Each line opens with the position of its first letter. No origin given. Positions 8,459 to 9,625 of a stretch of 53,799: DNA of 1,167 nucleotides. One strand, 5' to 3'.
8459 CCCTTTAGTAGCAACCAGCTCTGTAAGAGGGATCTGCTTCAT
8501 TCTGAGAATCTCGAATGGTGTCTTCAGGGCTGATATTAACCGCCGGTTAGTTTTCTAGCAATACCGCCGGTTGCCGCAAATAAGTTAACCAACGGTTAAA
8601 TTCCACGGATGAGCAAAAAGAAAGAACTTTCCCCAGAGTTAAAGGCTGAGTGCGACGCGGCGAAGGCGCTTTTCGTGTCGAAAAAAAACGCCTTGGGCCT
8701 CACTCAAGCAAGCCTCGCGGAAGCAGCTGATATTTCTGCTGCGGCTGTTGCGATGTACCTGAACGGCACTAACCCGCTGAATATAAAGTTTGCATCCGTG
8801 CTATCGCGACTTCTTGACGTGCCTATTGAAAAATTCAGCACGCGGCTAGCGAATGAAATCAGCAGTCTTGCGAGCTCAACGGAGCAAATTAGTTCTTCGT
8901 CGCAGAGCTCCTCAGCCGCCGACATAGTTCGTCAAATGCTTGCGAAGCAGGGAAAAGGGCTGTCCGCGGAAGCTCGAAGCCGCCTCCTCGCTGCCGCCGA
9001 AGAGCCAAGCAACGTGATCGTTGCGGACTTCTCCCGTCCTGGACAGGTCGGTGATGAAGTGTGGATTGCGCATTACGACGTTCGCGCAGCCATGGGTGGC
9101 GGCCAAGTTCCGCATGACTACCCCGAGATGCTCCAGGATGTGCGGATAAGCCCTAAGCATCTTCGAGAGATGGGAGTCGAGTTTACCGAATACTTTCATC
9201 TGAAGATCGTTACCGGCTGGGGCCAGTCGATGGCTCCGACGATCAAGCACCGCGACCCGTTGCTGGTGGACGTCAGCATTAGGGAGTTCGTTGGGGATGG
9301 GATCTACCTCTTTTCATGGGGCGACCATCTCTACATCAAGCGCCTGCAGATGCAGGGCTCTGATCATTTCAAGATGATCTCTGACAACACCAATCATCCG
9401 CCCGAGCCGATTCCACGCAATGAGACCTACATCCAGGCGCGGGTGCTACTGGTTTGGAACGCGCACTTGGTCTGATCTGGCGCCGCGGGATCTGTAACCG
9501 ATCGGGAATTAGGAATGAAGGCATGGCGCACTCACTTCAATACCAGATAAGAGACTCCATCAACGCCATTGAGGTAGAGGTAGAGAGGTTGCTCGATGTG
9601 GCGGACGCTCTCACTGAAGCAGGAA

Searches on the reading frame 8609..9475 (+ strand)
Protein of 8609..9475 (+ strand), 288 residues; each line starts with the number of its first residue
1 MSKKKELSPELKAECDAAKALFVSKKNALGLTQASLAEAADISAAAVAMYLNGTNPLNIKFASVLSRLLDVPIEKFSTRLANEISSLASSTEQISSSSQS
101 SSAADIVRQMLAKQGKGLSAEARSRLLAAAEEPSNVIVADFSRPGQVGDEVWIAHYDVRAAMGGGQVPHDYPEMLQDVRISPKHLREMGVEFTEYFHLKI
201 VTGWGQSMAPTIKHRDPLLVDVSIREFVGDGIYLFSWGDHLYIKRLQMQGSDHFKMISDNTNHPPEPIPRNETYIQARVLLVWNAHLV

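Call 44: search_protein_families(library=pfam, max_evalue=0.01, proteins=[window:8609-9475:+])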
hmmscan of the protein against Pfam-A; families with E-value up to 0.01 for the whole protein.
window:8609-9475:+ (288 aa): 3 families
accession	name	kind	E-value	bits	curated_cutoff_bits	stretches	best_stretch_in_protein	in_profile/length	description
PF00717.28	Peptidase_S24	-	6.7e-16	58.5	23.3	1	197-279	34-115/116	Peptidase S24-like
PF01381.28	HTH_3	-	1.2e-08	35.2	23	1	27-76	6-55/55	Helix-turn-helix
PF13560.12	HTH_31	-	0.0025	18.5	27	1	26-72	13-57/64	Helix-turn-helix domain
